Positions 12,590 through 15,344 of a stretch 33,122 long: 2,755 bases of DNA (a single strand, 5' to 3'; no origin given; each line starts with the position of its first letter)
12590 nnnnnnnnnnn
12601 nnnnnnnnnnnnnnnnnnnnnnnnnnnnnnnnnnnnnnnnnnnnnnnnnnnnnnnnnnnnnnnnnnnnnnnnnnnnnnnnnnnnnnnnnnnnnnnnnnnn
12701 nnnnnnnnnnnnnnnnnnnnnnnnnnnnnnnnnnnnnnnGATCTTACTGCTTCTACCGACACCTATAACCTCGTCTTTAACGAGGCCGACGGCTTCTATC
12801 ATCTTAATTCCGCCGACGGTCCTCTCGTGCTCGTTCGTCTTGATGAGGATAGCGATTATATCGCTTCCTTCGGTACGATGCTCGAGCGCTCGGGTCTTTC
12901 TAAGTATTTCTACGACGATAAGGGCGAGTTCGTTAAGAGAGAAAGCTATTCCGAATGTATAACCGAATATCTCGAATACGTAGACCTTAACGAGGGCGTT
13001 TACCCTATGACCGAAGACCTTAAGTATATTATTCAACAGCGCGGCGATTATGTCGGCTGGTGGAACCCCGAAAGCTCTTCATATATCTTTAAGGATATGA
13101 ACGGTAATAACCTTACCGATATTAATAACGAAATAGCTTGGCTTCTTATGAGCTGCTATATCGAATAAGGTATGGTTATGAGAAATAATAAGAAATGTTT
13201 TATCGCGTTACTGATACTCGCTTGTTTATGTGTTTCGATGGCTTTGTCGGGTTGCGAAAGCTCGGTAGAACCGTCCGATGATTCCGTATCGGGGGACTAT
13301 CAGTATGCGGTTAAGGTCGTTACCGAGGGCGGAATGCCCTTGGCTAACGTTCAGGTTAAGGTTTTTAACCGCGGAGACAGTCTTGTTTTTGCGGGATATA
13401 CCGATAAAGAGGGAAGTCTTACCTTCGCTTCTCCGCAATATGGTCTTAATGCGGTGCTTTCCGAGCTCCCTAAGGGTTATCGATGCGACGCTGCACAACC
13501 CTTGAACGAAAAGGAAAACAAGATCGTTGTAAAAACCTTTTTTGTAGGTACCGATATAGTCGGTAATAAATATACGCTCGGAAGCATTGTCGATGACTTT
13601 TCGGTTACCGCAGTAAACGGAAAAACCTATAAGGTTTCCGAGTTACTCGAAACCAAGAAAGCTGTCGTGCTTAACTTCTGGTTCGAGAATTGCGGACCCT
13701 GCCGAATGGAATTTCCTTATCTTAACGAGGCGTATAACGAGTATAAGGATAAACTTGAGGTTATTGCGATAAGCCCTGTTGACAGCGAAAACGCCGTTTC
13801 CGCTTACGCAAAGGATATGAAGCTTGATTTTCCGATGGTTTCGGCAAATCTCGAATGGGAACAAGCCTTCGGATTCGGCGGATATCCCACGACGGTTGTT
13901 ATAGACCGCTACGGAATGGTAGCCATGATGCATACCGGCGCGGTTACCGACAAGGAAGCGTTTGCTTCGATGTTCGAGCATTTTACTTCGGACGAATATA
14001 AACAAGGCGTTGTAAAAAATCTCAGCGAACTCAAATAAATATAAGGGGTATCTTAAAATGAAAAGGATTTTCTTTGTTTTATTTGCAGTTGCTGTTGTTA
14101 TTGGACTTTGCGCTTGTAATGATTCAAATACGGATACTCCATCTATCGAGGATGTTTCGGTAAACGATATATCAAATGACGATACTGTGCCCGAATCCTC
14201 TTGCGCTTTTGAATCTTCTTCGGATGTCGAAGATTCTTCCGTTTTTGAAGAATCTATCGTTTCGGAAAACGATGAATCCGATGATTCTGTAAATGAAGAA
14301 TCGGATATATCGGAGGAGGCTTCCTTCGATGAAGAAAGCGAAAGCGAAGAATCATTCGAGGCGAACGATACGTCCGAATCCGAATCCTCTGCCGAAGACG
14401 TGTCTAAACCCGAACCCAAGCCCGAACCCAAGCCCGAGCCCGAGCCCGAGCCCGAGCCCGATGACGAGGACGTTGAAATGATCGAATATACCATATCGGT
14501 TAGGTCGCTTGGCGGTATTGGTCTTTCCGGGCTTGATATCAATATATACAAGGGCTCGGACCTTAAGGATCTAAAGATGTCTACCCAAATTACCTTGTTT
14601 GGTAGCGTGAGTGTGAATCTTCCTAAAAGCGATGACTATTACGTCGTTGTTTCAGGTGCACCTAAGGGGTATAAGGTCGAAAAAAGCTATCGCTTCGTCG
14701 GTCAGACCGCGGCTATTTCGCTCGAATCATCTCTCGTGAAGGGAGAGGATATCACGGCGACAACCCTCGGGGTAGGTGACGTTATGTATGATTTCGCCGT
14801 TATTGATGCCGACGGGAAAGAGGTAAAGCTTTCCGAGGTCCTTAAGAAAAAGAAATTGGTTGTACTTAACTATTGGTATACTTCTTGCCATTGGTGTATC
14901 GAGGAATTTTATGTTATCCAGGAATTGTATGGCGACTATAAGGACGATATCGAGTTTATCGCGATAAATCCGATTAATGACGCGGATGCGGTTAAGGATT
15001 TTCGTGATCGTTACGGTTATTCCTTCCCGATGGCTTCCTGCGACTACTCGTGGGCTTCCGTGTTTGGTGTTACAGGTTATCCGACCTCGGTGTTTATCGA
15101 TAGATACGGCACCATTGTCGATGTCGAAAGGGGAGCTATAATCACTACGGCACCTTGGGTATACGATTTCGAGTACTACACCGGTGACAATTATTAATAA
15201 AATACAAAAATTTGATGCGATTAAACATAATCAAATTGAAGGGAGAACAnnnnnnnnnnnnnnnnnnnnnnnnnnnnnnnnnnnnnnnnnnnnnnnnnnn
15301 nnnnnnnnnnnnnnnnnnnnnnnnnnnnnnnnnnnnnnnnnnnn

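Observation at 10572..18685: Unrecognised conserved module (DG[FY]YH-x-SA[DN]GP ... [TD]E[DR]L ... W-x3-C-Y) present four times in three proteins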

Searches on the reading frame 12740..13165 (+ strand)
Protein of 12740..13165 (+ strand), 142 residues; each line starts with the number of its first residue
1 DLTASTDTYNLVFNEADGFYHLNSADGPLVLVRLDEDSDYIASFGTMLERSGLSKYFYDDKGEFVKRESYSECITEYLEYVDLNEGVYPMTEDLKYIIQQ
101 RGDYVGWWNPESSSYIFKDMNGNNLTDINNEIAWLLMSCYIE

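Call 19: search_solved_structures(query=A2, max_evalue=10, show_alignments=2)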
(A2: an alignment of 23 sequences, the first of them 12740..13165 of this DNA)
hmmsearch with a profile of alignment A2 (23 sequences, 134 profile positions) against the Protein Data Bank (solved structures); distinct sequences matched with E-value up to 10: 13.
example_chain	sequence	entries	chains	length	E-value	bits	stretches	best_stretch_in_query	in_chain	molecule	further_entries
6tjh_A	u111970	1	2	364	5.2e-06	29.8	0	7-28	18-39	Cake9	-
6tji_A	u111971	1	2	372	6.5e-06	29.5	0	7-28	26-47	Cake10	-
6tjg_A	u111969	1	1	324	1e-05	28.8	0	7-28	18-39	Cake8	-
6tjf_A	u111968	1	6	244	5.4e-05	26.5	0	7-28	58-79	Cake6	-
6tje_A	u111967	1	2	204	0.00013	25.3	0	7-28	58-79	Cake5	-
6tjd_A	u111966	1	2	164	0.00057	23.2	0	7-28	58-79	Cake4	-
6tjc_A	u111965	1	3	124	0.0045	20.3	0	7-28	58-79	Cake3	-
2jpu_A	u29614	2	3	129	0.0046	20.2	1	50-107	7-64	Orf c02003 protein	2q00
2lni_A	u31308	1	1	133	0.068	16.5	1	48-80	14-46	Stress-induced-phosphoprotein 1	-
6tjb_A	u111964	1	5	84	0.12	15.6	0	7-28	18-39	Cake2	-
7ly5_B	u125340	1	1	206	0.49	13.7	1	15-119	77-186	BmdC, oxidase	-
7ly7_B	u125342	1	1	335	1.1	12.6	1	15-117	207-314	BmdC, Oxidase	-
7ly4_A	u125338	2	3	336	1.1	12.6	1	15-117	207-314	BmdC, Oxidase | BmdC, NRPS oxidase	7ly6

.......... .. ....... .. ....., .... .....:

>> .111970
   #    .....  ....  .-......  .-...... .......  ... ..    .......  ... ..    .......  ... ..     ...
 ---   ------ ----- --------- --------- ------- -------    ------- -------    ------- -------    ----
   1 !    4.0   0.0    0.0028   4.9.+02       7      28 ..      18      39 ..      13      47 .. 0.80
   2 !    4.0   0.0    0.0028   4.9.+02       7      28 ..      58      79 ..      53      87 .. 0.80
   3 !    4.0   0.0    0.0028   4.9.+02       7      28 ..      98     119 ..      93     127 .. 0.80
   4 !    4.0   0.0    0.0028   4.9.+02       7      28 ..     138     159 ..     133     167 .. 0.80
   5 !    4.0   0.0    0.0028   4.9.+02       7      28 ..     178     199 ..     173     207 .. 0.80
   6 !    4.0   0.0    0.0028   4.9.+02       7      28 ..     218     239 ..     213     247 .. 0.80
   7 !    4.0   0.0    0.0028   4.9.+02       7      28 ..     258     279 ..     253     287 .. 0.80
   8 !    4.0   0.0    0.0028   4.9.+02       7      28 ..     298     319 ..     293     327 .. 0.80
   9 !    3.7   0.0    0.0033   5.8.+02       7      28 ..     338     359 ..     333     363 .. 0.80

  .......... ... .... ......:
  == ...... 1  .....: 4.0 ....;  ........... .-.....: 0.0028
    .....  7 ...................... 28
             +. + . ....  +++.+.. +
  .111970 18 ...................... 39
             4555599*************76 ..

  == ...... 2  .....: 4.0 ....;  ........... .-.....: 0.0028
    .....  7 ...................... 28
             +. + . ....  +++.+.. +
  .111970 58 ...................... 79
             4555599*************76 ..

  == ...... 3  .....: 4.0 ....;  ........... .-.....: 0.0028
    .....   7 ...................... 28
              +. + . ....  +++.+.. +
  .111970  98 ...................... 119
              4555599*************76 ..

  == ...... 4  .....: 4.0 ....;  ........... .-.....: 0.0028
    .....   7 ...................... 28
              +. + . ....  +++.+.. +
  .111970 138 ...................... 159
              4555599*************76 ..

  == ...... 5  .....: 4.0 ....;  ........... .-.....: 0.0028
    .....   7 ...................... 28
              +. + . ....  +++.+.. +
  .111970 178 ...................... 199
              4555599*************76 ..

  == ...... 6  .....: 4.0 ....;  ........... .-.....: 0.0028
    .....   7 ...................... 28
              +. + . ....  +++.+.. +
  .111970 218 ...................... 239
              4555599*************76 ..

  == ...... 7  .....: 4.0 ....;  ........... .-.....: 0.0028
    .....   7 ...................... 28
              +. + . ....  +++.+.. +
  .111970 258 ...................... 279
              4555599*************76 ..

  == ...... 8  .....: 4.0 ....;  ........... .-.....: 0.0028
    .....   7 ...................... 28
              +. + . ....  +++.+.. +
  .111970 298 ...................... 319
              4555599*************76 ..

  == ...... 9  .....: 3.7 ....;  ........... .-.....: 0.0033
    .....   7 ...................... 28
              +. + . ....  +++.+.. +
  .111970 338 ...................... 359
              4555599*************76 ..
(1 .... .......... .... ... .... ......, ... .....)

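Call 25: search_protein_representatives(alignment_id=A2)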
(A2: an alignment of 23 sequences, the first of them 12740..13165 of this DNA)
Query: 23 sequences, 134 profile positions. Proteins with E-value up to 0.001 (for the whole library): 1182; up to 1e-10: 751; up to 1e-30: 127. The best 150 are listed.
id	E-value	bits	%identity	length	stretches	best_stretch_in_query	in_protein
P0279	1.9e-98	342.0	-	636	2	1-127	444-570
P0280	1.1e-77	274.8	-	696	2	1-128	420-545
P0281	3.4e-56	205.2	-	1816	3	2-129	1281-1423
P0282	1.2e-51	190.5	-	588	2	5-125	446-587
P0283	5.4e-50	185.1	-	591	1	1-127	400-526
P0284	6.6e-50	184.9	-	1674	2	8-127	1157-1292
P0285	1.7e-49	183.5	-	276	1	1-130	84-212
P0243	6.4e-49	181.7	-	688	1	1-132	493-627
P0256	1.3e-48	180.7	-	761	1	1-132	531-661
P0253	1.7e-48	180.3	-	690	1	1-132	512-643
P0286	3.0e-47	176.3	-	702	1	1-132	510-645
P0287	1.3e-46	174.2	-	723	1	1-132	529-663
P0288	2.2e-46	173.5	-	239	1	1-127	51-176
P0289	2.4e-46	173.3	-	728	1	1-127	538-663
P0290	2.9e-46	173.1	-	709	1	1-129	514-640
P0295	1.3e-45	170.9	-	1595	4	7-127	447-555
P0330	3.9e-39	150.0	-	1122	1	1-126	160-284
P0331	3.9e-39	150.0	-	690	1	1-127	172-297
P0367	2.3e-33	131.3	-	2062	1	1-132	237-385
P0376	1.2e-32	129.0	-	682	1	9-132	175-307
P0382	6.6e-32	126.6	-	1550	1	1-127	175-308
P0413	9.9e-30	119.6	-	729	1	2-127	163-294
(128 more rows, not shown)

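Call 37: search_protein_families(library=pfam, alignment_id=A5, max_evalue=0.001)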
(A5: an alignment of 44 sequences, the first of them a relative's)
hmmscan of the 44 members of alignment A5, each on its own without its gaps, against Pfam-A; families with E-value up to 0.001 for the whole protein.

A. member 1, P0279 (636 aa): 1 family
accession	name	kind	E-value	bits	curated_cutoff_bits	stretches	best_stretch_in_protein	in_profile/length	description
PF00404.24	Dockerin_1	-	5.2e-11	43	22.9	1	576-631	2-55/57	Dockerin type I domain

B. families by the number of members that match (of 44 scanned): 38 families (the first 25 are shown)
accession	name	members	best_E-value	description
PF02369.22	Big_1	11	7e-35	Bacterial Ig-like domain (group 1)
PF13620.12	CarboxypepD_reg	9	2.8e-46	Carboxypeptidase regulatory-like domain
PF00404.24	Dockerin_1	9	2.4e-14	Dockerin type I domain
PF08534.16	Redoxin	8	4.9e-17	Redoxin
PF00578.27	AhpC-TSA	7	3.2e-17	AhpC/TSA family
PF13905.12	Thioredoxin_8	7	1.8e-08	Thioredoxin-like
PF17789.7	MG4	6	3.5e-15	Macroglobulin domain MG4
PF00085.26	Thioredoxin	6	8.9e-07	Thioredoxin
PF17802.7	SpaA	5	3.3e-24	Prealbumin-like fold domain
PF17210.9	SdrD_B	5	9.3e-19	SdrD B-like domain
PF24025.1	Ig_DR_A0283-like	5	1.2e-17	DR_A0283-like, Ig-like domain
PF16371.11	MetallophosN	4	1.5e-32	N terminal of Calcineurin-like phosphoesterase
PF09134.16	Invasin_D3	3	4.4e-12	Invasin, domain 3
PF24107.1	DUF7382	3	5.7e-12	Domain of unknown function (DUF7382)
PF23194.1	NOMO_5th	2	6.2e-16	NOMO fifth transthyretin-like domain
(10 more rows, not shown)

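Call 44: search_protein_families(library=pfam, proteins=[P0367, P0382, P0330, P0295, P0331, P0413, P0376], max_evalue=0.001)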
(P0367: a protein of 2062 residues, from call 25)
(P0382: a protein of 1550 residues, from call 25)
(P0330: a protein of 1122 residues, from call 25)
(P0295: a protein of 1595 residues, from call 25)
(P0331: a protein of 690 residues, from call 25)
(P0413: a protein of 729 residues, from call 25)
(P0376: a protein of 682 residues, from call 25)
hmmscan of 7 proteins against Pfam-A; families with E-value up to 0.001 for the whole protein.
P0367 (2062 aa): 1 family
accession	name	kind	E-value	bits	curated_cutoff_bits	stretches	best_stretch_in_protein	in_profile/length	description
PF02368.24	Big_2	-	1.4e-10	41.5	22.8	2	1254-1317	19-75/79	Bacterial Ig-like domain (group 2)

P0382 (1550 aa): 1 family
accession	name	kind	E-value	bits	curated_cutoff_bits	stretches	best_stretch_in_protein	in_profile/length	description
PF00404.24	Dockerin_1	-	4.4e-07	30.4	22.9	1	1485-1540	1-56/57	Dockerin type I domain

P0330 (1122 aa): 1 family
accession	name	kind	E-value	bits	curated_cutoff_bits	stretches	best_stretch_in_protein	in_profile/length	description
PF07495.19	Y_Y_Y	-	0.00035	20.8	26.6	0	473-493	28-48/65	Y_Y_Y domain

P0295 (1595 aa): 0 families

P0331 (690 aa): 0 families

P0413 (729 aa): 5 families
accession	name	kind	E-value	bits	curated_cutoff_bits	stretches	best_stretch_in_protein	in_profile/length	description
PF13927.12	Ig_3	-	1.7e-09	38.5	30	0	546-618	4-78/78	Immunoglobulin domain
PF13895.12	Ig_2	-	1.3e-07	32.2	27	0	571-630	28-76/79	Immunoglobulin domain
PF07679.22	I-set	-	2.3e-07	31.2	23.7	0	450-528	2-81/90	Immunoglobulin I-set domain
PF23104.1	Zf-C2H2_ZNF451_6th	-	0.00039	20.9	27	0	419-434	3-18/25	Sixth Zinc fingers C2H2 type, ZNF451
PF00801.26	PKD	-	0.00054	20.4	23.5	0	646-679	7-41/80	PKD domain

P0376 (682 aa): 1 family
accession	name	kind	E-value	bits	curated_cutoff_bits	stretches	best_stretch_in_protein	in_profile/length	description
PF00404.24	Dockerin_1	-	1.2e-11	45.1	22.9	1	621-671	2-52/57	Dockerin type I domain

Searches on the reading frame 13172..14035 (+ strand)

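Call 3: search_protein_families(library=pfam, proteins=[window:13172-14035:+], max_evalue=0.1)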
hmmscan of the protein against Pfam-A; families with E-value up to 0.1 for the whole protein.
window:13172-14035:+ (288 aa): 7 families
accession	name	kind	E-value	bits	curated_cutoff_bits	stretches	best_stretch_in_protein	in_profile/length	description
PF00578.27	AhpC-TSA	-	2.1e-19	70.1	26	1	137-251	2-122/124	AhpC/TSA family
PF08534.16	Redoxin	-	4e-18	66.1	26.6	1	140-260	6-138/148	Redoxin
PF13905.12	Thioredoxin_8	-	1.7e-11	44.8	27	1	163-248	2-92/94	Thioredoxin-like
PF00085.26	Thioredoxin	-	1.4e-07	31.9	23.5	1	149-207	6-63/103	Thioredoxin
PF13098.12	Thioredoxin_2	-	0.00013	22.7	27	1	160-266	3-102/104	Thioredoxin-like domain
PF11974.14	bMG3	-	0.00076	19.8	34.9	1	53-88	24-59/103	Bacterial alpha-2-macroglobulin MG3 domain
PF13620.12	CarboxypepD_reg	-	0.019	15.7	32.3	1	48-87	5-44/82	Carboxypeptidase regulatory-like domain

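Call 4: search_protein_families(library=ncbifam, proteins=[window:13172-14035:+], max_evalue=0.1)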
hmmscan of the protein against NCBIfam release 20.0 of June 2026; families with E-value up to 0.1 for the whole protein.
window:13172-14035:+ (288 aa): 19 families
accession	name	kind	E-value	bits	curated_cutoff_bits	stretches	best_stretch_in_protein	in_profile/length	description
NF002854.0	PRK03147.1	subfamily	1.8e-26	93.1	170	1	129-262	31-164/176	thiol-disulfide oxidoreductase ResA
NF041202.1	StoA_CxxC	exception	2.9e-11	43.5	210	1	142-261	35-155/163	endospore biogenesis thiol-disulfide oxidoreductase StoA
TIGR00385.1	dsbE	subfamily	8.5e-10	38.5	123.15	1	140-262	40-162/173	DsbE family thiol:disulfide interchange protein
TIGR01068.1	thioredoxin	equivalog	4.4e-09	36.4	96.8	1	157-211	8-62/101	thioredoxin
NF006898.0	PRK09381.1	equivalog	2.6e-08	34.2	138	1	157-201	16-60/109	thioredoxin TrxA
NF047696.1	ThlDiSintTplARhiz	equivalog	7.9e-08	32.3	230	1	140-207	77-142/219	thiol:disulfide interchange protein TlpA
NF008229.0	PRK10996.1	equivalog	2.8e-07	30.4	125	1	143-211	33-100/141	thioredoxin TrxC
NF041054.1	WAxxUGC_long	equivalog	8.9e-07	28.5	300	1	128-272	72-217/354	ResA-like WAxxUGC motif-containing protein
NF011941.0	PRK15412.1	equivalog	1e-06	28.4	359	1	140-260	45-165/185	thiol:disulfide interchange protein DsbE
NF038285.1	deiodinase_rel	hypoth_equivalog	2.2e-06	27.4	250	1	135-200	177-242/347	deiodinase family protein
NF047697.1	ThioredTrxAClost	equivalog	1.3e-05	25.3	140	1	156-200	11-55/105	thioredoxin TrxA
TIGR01126.1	pdi_dom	equivalog_domain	0.0002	21.6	107.2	1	158-223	10-75/105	protein disulfide-isomerase domain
TIGR02661.1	MauD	equivalog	0.0042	16.6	188.6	1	129-270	41-177/189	methylamine dehydrogenase accessory protein MauD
NF058648.1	ECF_sub_HI1622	equivalog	0.0043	17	100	1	48-107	30-90/180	NikL family nickel/cobalt ECF transporter subunit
NF038096.1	thylak_slr1796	equivalog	0.0096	15.5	140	0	153-259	29-121/157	thylakoid membrane photosystem I accumulation factor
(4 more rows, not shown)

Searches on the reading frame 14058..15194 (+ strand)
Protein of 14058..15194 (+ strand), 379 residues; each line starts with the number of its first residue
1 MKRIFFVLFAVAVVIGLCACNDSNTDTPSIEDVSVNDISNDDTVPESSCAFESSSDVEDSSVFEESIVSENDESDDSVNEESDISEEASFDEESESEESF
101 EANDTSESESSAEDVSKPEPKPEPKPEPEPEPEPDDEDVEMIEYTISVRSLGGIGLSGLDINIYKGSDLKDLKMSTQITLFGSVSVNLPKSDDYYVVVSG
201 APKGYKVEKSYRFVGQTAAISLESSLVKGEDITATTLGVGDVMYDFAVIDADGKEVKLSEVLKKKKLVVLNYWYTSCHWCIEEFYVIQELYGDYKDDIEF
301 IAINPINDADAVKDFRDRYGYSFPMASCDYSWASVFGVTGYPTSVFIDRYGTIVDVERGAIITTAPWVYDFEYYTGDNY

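Call 3: search_protein_families(library=pfam, proteins=[window:14058-15194:+], max_evalue=0.1)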
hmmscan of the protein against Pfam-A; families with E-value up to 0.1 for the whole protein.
window:14058-15194:+ (379 aa): 6 families
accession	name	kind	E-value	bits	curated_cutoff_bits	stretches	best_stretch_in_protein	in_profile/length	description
PF00578.27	AhpC-TSA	-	1.4e-15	57.7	26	1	239-355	1-123/124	AhpC/TSA family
PF08534.16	Redoxin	-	7.2e-15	55.5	26.6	1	239-363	2-138/148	Redoxin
PF13905.12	Thioredoxin_8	-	1.9e-05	25.4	27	1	266-353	2-94/94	Thioredoxin-like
PF05887.16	Trypan_PARP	-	0.00013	22.4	100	1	74-135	50-110/134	Procyclic acidic repetitive protein (PARP)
PF13098.12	Thioredoxin_2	-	0.0021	18.8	27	1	263-361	3-95/104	Thioredoxin-like domain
PF00085.26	Thioredoxin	-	0.0061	17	23.5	1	260-315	13-68/103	Thioredoxin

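Call 4: search_protein_families(library=ncbifam, proteins=[window:14058-15194:+], max_evalue=0.1)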
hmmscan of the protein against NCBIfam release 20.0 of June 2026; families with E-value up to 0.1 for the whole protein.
window:14058-15194:+ (379 aa): 20 families
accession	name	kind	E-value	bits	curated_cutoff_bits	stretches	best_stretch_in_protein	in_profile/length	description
NF002854.0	PRK03147.1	subfamily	2.6e-21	76.3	170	1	233-362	32-161/176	thiol-disulfide oxidoreductase ResA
TIGR00385.1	dsbE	subfamily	5.3e-07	29.4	123.15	1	256-358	54-155/173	DsbE family thiol:disulfide interchange protein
NF041202.1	StoA_CxxC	exception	2.3e-06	27.6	210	1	259-361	46-152/163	endospore biogenesis thiol-disulfide oxidoreductase StoA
NF047697.1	ThioredTrxAClost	equivalog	3.1e-06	27.3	140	1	259-305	11-57/105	thioredoxin TrxA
NF047696.1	ThlDiSintTplARhiz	equivalog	3.2e-06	27.1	230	1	215-316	49-150/219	thiol:disulfide interchange protein TlpA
NF041054.1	WAxxUGC_long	equivalog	1.1e-05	24.9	300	1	245-363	86-204/354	ResA-like WAxxUGC motif-containing protein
NF008229.0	PRK10996.1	equivalog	0.00022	21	125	1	239-316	28-103/141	thioredoxin TrxC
NF011941.0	PRK15412.1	equivalog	0.001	18.6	359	1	248-355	52-157/185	thiol:disulfide interchange protein DsbE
NF037973.1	metallo_SslE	exception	0.0021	15.4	3000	1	85-140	33-88/1519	lipoprotein metalloprotease SslE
TIGR03354.1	VI_FHA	hypoth_equivalog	0.0053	16.6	120.25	1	64-149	159-239/420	type VI secretion system-associated FHA domain protein TagH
NF038285.1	deiodinase_rel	hypoth_equivalog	0.0065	16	250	1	239-303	178-242/347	deiodinase family protein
NF010625.0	PRK14018.1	equivalog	0.0079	14.7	522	1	257-362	48-161/521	bifunctional peptide-methionine (S)-S-oxide reductase MsrA/peptide-methionine (R)-S-oxide reductase MsrB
NF008084.0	PRK10819.1-5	equivalog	0.019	14.8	315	1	107-134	60-108/249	TonB system transport protein TonB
NF052326.1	anti_RE_DarA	equivalog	0.022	13.4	350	1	102-143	544-592/654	antirestriction phage head protein DarA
NF033598.2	elast_bind_EbpS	equivalog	0.04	12.8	300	1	4-112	314-421/498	elastin-binding protein EbpS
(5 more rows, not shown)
